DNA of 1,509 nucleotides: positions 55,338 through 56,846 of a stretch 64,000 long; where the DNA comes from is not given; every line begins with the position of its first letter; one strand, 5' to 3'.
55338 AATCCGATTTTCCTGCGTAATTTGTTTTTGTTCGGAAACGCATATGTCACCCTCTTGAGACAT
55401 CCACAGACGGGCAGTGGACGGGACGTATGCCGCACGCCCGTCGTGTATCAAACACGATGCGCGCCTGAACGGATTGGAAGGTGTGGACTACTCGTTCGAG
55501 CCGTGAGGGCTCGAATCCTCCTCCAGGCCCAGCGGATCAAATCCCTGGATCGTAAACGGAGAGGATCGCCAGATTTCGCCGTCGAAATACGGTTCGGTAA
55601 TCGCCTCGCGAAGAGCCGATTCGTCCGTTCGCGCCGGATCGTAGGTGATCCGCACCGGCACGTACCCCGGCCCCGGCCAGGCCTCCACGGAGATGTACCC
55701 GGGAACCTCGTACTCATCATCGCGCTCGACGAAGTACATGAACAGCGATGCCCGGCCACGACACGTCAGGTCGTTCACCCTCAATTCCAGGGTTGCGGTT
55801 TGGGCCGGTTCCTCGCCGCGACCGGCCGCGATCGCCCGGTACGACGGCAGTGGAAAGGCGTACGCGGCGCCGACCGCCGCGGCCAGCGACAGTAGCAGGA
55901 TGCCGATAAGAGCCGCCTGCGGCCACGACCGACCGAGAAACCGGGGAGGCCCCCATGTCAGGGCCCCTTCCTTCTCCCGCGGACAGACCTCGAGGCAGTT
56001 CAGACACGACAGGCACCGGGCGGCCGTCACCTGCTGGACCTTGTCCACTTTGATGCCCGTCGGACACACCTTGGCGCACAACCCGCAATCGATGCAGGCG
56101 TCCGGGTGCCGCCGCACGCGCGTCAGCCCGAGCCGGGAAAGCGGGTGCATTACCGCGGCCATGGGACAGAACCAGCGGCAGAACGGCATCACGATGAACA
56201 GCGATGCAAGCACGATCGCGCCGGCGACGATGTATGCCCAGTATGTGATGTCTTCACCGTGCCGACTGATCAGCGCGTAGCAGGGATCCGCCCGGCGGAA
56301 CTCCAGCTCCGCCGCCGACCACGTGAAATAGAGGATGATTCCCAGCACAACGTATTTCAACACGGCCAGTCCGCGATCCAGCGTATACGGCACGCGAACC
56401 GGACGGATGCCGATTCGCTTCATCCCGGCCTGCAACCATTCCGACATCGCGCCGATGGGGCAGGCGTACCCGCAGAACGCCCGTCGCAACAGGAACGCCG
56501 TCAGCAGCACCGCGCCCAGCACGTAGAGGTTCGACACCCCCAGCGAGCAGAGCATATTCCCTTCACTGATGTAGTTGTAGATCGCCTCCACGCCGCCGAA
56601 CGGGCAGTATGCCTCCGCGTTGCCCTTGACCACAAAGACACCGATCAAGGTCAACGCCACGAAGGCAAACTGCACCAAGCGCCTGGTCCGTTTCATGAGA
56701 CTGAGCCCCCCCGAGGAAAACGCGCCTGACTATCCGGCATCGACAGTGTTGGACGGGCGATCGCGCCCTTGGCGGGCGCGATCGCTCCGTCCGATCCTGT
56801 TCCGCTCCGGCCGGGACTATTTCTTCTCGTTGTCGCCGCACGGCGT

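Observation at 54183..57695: Candidate metal/redox module: a CcoG/NapH-like polyferredoxin paired with a secreted repeat-built Cys-rich protein and a TPR protein with a Cys tail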

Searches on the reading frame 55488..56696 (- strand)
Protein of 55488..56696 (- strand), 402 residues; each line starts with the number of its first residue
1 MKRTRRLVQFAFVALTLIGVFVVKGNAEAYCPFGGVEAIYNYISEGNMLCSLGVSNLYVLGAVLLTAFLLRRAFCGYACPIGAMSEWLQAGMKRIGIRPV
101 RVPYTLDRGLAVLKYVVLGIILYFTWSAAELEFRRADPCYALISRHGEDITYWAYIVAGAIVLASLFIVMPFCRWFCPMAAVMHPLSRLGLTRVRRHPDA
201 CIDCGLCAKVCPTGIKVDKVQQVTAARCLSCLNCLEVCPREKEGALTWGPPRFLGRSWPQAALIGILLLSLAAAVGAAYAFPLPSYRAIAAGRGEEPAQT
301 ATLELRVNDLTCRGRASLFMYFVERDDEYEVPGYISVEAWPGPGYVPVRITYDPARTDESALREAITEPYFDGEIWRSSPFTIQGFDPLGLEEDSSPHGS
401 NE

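Call 3: search_protein_families(library=pfam, proteins=[window:55488-56696:-], max_evalue=0.01)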
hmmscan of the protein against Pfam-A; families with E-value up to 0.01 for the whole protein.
window:55488-56696:- (402 aa): 12 families
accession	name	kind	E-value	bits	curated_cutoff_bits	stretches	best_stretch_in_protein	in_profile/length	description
PF12801.12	Fer4_5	-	2.6e-15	56.5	22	2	54-97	3-47/48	4Fe-4S binding domain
PF12838.12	Fer4_7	-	5.2e-09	36.9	27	1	173-215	8-52/52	4Fe-4S dicluster domain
PF13187.11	Fer4_9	-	2.2e-08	34.4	27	2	200-241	1-50/52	4Fe-4S dicluster domain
PF13237.11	Fer4_10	-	2.9e-08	33.9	25.5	1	194-239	2-53/53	4Fe-4S dicluster domain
PF00037.32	Fer4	-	6.1e-07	29.4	21.1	1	197-214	4-21/24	4Fe-4S binding domain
PF12837.12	Fer4_6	-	8e-06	26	25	1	198-214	6-22/24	4Fe-4S binding domain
PF13746.11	Fer4_18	-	1.4e-05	25.7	27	1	197-239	57-96/114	4Fe-4S dicluster domain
PF14697.11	Fer4_21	-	1.6e-05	25.4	35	1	198-240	5-53/59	4Fe-4S dicluster domain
PF12797.12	Fer4_2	-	0.00024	21.3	24.5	1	194-213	3-22/22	4Fe-4S binding domain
PF25160.1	LdpA_Fe-S-bd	-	0.00055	20.1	27.6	0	173-214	9-41/49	LdpA Fe-S cluster-binding domain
PF13183.11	Fer4_8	-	0.0029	18.5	27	0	199-215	3-19/68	4Fe-4S dicluster domain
PF12800.12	Fer4_4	-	0.0039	17.9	24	1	198-214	1-17/17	4Fe-4S binding domain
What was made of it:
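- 55962..56114 (-): Cytoplasmic 2x[4Fe-4S] ferredoxin domain (C201/204/207/211 and C228/231/234/238). Pfam Fer4_7, Fer4_9 and Fer4_10 (call 3).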

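Call 4: search_protein_families(library=ncbifam, proteins=[window:55488-56696:-], max_evalue=0.01)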
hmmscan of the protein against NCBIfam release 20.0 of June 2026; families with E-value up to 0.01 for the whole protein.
window:55488-56696:- (402 aa): 29 families (the best 25 are shown)
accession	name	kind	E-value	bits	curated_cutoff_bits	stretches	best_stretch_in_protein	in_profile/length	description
NF007013.0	PRK09477.1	equivalog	1.4e-19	70.3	234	1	5-240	28-271/286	quinol dehydrogenase ferredoxin subunit NapH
TIGR02163.1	napH_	subfamily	2.2e-19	70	213.05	1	4-241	4-249/255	NapH/MauN family ferredoxin-type protein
NF046105.1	TransRegNosR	equivalog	5.4e-15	54.7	1000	1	64-234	488-661/680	transcriptional regulator NosR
NF038196.1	ferrodoxin_EFR1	subfamily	7.3e-09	36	75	1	199-241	184-227/242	EFR1 family ferrodoxin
NF058577.1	FdxA_fam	equivalog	2.9e-08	33.8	65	2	199-240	7-50/52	4Fe-4S ferredoxin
NF043039.1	HgcAB_like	equivalog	7.5e-08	32.3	285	1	110-240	214-346/350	HgcAB-like fusion protein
NF045874.1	Vhu_polyferre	exception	2.4e-06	26.6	600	1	173-241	38-102/381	F420-non-reducing hydrogenase associated-polyferredoxin VhuB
NF006221.0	PRK08348.1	subfamily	6.1e-06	26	124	1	196-241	41-90/136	NADH-plastoquinone oxidoreductase subunit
NF005504.0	PRK07118.1-3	equivalog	1.5e-05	24.5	437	1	199-246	219-268/293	Fe-S cluster domain-containing protein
TIGR02745.1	ccoG_rdxA_fixG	equivalog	2.2e-05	23.6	316.7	1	199-238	231-267/435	cytochrome c oxidase accessory protein CcoG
TIGR02951.1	DMSO_dmsB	equivalog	5.2e-05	23.3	214.1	1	166-236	65-132/161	DMSO/selenate family reductase complex B subunit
NF004541.0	PRK05888.2-2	equivalog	5.5e-05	23.1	217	1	194-241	56-109/168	NADH-quinone oxidoreductase subunit NuoI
NF007204.0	PRK09625.1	equivalog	9.4e-05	22.4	125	1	140-216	36-106/133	pyruvate flavodoxin oxidoreductase subunit delta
TIGR03287.1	methan_mark_16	hypoth_equivalog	0.00038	19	363.95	1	192-241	295-345/391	methanogenesis marker 16 metalloprotein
TIGR02700.1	flavo_MJ0208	hypoth_equivalog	0.00041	19.7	251.35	1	200-241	149-192/234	dihydromethanopterin reductase (acceptor)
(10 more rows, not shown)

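Call 6: find_encoding_contigs(protein=window:55488-56696:-, flank=10000)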
Protein window:55488-56696:- (402 aa): 6 contigs read that carry it; 3 places shown.
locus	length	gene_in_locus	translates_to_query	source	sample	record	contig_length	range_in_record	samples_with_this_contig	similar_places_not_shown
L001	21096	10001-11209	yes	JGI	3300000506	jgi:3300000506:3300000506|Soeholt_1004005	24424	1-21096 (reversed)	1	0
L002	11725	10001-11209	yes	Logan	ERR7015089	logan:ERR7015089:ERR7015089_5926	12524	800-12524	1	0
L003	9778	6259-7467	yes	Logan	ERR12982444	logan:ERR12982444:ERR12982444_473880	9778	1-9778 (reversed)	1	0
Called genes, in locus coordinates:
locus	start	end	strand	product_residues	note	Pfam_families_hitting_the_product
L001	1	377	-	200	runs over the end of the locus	PF00213:OSCP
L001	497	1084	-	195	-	PF00430:ATP-synt_B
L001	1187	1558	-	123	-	PF00137:ATP-synt_C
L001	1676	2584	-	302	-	PF00119:ATP-synt_A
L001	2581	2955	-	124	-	-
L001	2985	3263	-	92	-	PF09527:ATPase_gene1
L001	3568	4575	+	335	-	PF01118:Semialdhyde_dh, PF02774:Semialdhyde_dhC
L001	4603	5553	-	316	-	PF07963:N_methyl (weak), PF07596:SBP_bac_10 (faint)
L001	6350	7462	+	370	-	PF07313:AmiA-like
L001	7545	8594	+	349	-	-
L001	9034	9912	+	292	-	PF14559:TPR_19 (faint)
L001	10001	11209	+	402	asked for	PF12837:Fer4_6 (faint), PF12801:Fer4_5, PF13187:Fer4_9 (faint), PF13746:Fer4_18 (faint), PF12801:Fer4_5 (weak), PF12838:Fer4_7 (weak), PF00037:Fer4 (weak), PF13237:Fer4_10, +1 more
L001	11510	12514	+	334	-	-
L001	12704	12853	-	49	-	-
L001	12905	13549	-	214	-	-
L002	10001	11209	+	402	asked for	PF12837:Fer4_6 (faint), PF12801:Fer4_5, PF13187:Fer4_9 (faint), PF13746:Fer4_18 (faint), PF12801:Fer4_5 (weak), PF12838:Fer4_7 (weak), PF00037:Fer4 (weak), PF13237:Fer4_10, +1 more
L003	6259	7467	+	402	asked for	PF12837:Fer4_6 (faint), PF12801:Fer4_5, PF13187:Fer4_9 (faint), PF13746:Fer4_18 (faint), PF12801:Fer4_5 (weak), PF12838:Fer4_7 (weak), PF00037:Fer4 (weak), PF13237:Fer4_10, +1 more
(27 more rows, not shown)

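Call 15: find_homologous_proteins(query=window:55488-56696:-)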
Query window:55488-56696:- (402 aa): 861 proteins with E <= 0.001 among 8000 candidates; the best 120 are listed.
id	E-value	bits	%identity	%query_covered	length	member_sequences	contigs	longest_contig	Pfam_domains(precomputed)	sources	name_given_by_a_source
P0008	6.6e-275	930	100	100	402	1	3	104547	PF14697.12,PF12801.13,PF12837.13,PF00037.33,PF13746.12,PF12838.13,PF13237.12,PF13187.12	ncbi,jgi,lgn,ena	-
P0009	1.8e-245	833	89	99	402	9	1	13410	PF12801.13,PF12837.13,PF00037.33,PF13746.12,PF12838.13,PF13237.12,PF13187.12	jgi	-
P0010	2.6e-222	756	82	97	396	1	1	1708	PF14697.12,PF12801.13,PF00037.33,PF12838.13,PF25160.2,PF13237.12,PF13187.12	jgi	jgi:ferredoxin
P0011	2.8e-202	690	72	99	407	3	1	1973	PF14697.12,PF12801.13,PF12837.13,PF00037.33,PF12838.13,PF13237.12,PF13187.12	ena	-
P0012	4.3e-199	680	72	98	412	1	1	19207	PF12801.13,PF12837.13,PF00037.33,PF13746.12,PF12838.13,PF13237.12,PF13187.12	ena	-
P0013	2.6e-198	677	72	99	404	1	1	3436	PF12801.13,PF13237.12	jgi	jgi:hypothetical protein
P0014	6.4e-198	676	70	99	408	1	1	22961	PF14697.12,PF12801.13,PF12797.13,PF12837.13,PF00037.33,PF12838.13,PF13237.12,PF13187.12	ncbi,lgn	-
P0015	5.7e-193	660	68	100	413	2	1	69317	PF12801.13,PF12837.13,PF00037.33,PF13746.12,PF12838.13,PF13237.12,PF13187.12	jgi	jgi:hypothetical protein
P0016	1.1e-192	659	69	98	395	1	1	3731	PF14697.12,PF12801.13,PF12797.13,PF12837.13,PF00037.33,PF12838.13,PF13237.12,PF13187.12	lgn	-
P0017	2.4e-192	658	69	97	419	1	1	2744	PF14697.12,PF12801.13,PF12837.13,PF00037.33,PF13746.12,PF12838.13,PF13237.12,PF13187.12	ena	-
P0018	7.6e-192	656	67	100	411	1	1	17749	PF12801.13,PF00037.33,PF12838.13,PF13237.12,PF13187.12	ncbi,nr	ncbi:MAG: 4Fe-4S binding protein [bacterium]|nr:4Fe-4S binding protein [bacterium]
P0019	3.1e-191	654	69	99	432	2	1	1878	PF14697.12,PF12801.13,PF12837.13,PF00037.33,PF12838.13,PF13237.12,PF13187.12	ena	-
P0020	1.9e-190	651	68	99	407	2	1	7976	PF14697.12,PF12801.13,PF12797.13,PF12837.13,PF00037.33,PF12838.13,PF13237.12,PF13187.12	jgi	jgi:ferredoxin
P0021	2.0e-190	651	66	100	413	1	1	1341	PF14697.12,PF12801.13,PF12797.13,PF12837.13,PF00037.33,PF13746.12,PF12838.13,PF13237.12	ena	-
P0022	9.5e-189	646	68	98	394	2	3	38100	PF14697.12,PF12801.13,PF12837.13,PF00037.33,PF12838.13,PF13237.12,PF13187.12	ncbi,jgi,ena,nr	ncbi:MAG TPA: 4Fe-4S binding protein [Phycisphaerae bacterium]|nr:4Fe-4S binding protein [Phycisphae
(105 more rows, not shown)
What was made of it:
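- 55488..56696 (-): Five-TM polyferredoxin (402 aa) with a NapH/NosR-type core. More than 861 homologues at about 60% identity over the full length (call 15).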

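Call 18: find_related_loci(query=A1, collection=genome_contigs, flank=8000)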
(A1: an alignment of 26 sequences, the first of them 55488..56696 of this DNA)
Query A1 (402 aa) in genome_contigs; peptide patterns used: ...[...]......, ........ (x = any residue, [..] = any of these).
209 stretches matched a pattern; 177 encode a relative of the query (tblastn E <= 1e-3); the best 80 are kept; 80 distinct loci.
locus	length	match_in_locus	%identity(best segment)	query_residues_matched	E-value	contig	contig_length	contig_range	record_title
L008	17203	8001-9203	85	1-401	0e+0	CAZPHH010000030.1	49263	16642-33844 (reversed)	MAG TPA_asm: uncultured Phycisphaeraceae bacterium isolate SRP241326_co4_311 genome assembly, contig: NODE_1121_length_4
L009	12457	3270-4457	86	1-396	0e+0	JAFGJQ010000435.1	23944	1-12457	MAG: Phycisphaerae bacterium isolate Zod_Metabat.286 k87_12362767, whole genome shotgun sequence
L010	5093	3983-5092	89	1-370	0e+0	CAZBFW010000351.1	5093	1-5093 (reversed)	MAG TPA_asm: uncultured Phycisphaeraceae bacterium isolate binchicken_co43_71 genome assembly, contig: NODE_28083_length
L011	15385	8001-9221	66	1-402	0e+0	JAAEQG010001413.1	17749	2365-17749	MAG: bacterium isolate Gpa_12 GpaG_CONTIG4993510, whole genome shotgun sequence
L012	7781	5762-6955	70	1-396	0e+0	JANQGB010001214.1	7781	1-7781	MAG: Phycisphaerae bacterium isolate PL23b_bin.28 k99_2007378, whole genome shotgun sequence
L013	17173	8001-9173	66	1-388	2e-180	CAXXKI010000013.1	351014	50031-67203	MAG: Phycisphaerae bacterium isolate bd3be242-9aa2-4165-bc29-2748e4656e29 genome assembly, contig: contig_13, whole geno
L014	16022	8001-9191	68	1-395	2e-179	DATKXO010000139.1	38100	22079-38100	MAG TPA_asm: Phycisphaerae bacterium isolate SMAG_U14193 k141_3194689, whole genome shotgun sequence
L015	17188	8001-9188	66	1-390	5e-176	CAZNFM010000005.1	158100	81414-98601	MAG TPA_asm: uncultured Planctomycetaceae bacterium isolate SRP278314_co1_347 genome assembly, contig: NODE_83_length_15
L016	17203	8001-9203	65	1-401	6e-175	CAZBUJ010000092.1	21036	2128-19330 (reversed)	MAG TPA_asm: uncultured Phycisphaeraceae bacterium isolate SRP323688_co1_260 genome assembly, contig: NODE_4233_length_2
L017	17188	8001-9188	63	1-393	5e-174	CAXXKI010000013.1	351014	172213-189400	MAG: Phycisphaerae bacterium isolate bd3be242-9aa2-4165-bc29-2748e4656e29 genome assembly, contig: contig_13, whole geno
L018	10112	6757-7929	64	1-392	1e-173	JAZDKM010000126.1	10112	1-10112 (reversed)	MAG: Planctomycetota bacterium isolate MEGAHIT-group-0.533 k141_6601635, whole genome shotgun sequence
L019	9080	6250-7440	63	1-393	4e-172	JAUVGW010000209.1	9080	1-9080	MAG: Phycisphaerae bacterium isolate CSMAG_386 CSMAG_386_k141_2327382_length_9080_cov_6.9510, whole genome shotgun seque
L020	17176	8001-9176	63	1-393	1e-170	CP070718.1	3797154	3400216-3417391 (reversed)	MAG: Phycisphaerales bacterium isolate bin470 chromosome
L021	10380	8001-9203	61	1-402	4e-170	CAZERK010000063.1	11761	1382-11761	MAG TPA_asm: uncultured Planctomycetaceae bacterium isolate SRP167436_co1_196 genome assembly, contig: NODE_9106_length_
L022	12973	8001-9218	65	1-401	1e-168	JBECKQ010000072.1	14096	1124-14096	MAG: Phycisphaerae bacterium isolate ETDI83 k127_2724348, whole genome shotgun sequence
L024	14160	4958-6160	60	1-402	9e-168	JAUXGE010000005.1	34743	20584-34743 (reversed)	MAG: Planctomycetota bacterium isolate CSMAG_2921 CSMAG_2921_k117_8184917_length_34743_cov_24.9213, whole genome shotgun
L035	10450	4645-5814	59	1-389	7e-161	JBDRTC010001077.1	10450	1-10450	MAG: Planctomycetota bacterium isolate MEGAHIT-group-3.47 k141_764123, whole genome shotgun sequence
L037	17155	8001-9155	59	1-386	3e-160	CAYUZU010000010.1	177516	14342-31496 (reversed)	MAG TPA_asm: uncultured Planctomycetales bacterium isolate SRP141376_co4_172 genome assembly, contig: NODE_73_length_177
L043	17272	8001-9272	57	1-393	4e-158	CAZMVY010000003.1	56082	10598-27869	MAG TPA_asm: uncultured Planctomycetales bacterium isolate SRP167436_co1_329 genome assembly, contig: NODE_664_length_56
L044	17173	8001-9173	58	5-396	3e-158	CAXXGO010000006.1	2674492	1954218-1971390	MAG: Phycisphaerae bacterium isolate c853687f-fc16-43d1-893a-c6280bf959b9 genome assembly, contig: contig_6, whole genom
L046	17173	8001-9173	58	3-392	6e-158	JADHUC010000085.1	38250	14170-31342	MAG: Pirellulaceae bacterium isolate BS150m-G36 BS-150m-C844, whole genome shotgun sequence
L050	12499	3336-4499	59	3-389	1e-156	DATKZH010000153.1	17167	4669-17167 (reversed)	MAG TPA_asm: Thermoguttaceae bacterium isolate SMAG_U14240 k141_2048367, whole genome shotgun sequence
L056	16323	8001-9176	57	1-393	1e-153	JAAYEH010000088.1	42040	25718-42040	MAG: Rhodopirellula sp. isolate AS06rmzACSIP_8 108014_AS06, whole genome shotgun sequence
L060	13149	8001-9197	56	1-400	7e-153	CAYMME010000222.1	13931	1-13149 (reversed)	MAG TPA_asm: uncultured Planctomycetales bacterium isolate binchicken_co65_34 genome assembly, contig: NODE_17629_length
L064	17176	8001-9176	59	1-392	3e-152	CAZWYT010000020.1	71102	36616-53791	MAG TPA_asm: uncultured Planctomycetales bacterium isolate binchicken_co119_111 genome assembly, contig: NODE_343_length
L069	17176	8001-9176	58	3-392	5e-150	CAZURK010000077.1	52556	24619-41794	MAG TPA_asm: uncultured Pirellulaceae bacterium isolate SRP077602_co10_409 genome assembly, contig: NODE_1852_length_525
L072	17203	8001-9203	58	1-393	2e-149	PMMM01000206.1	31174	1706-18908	MAG: Phycisphaerales bacterium isolate fen_1342 73.20100900_E1D.52_contig_9539, whole genome shotgun sequence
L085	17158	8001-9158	57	5-394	1e-145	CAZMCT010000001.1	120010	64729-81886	MAG TPA_asm: uncultured Planctomycetales bacterium isolate binchicken_co274_500 genome assembly, contig: NODE_340_length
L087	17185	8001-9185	57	1-391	2e-144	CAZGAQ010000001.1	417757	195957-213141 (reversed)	MAG TPA_asm: uncultured Planctomycetales bacterium isolate binchicken_co117_435 genome assembly, contig: NODE_9_length_4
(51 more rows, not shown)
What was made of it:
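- The module occurs in MAGs from anoxic digesters and sulfidic springs, where the demand from haem-copper oxidases is doubtful (call 18).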

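Call 36: predict_structure(alignment_id=A2)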
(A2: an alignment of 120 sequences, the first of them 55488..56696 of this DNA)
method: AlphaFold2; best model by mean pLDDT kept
length: 402 residues; sequences in the alignment: 120
mean_pLDDT: 84.5   pTM: 0.79
mean pLDDT of the five models: 84.5, 84.0, 82.8, 81.0, 80.8
residues with pLDDT >= 90: 163; 70-90: 180; 50-70: 51; < 50: 8
segments of 3 or more residues with pLDDT < 50: 397-402
pLDDT, mean of each block of 10 residues (from residue 1): 90 89 71 67 72 66 91 88 90 92 90 90 75 63 57 81 88 84 88 88 89 87 82 80 76 88 93 91 88 94 96 86 96 96 93 98 97 95 88 53 41
secondary structure, 60 per line:
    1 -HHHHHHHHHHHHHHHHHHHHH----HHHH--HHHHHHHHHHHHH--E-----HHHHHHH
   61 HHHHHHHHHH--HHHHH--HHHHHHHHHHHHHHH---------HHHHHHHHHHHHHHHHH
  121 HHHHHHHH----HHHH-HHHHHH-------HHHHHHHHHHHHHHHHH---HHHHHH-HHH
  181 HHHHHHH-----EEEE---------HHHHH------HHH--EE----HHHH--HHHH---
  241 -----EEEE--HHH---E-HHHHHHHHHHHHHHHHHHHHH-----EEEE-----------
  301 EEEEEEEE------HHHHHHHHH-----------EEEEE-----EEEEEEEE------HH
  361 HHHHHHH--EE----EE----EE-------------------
elements in order: H2-22 H27-30 H33-45 H54-70 H73-77 H80-94 H104-128 H133-136 H138-143 H151-167 H171-176 H178-187 E193-196 H206-210 H228-231 H234-237 E246-249 H260-280 E286-289 E301-308 H315-323 E335-339 E345-352 H359-367
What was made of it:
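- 55488..56696 (-): AF2 pLDDT 84.5 (call 36).
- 56127..56696 (-): Membrane core, residues 1-190: TM1-TM4, cytoplasmic CX3CP motifs (C75/C79, C173/C177), and loop cysteines C31, C50 and C139 predicted to face the periplasm. Helices are from the AF2 model (call 36).
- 55857..55922 (-): Fifth transmembrane helix (residues 259-280), which places the C-terminal domain outside the cytoplasm. AF2 helix 260-280 (call 36).
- On NapH/MauN family ferredoxin-type protein (TIGR02163): The helices are from AF2 (call 36).
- On HMA domain (PF00403): AF2 secondary structure for residues 301-383 (call 36).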
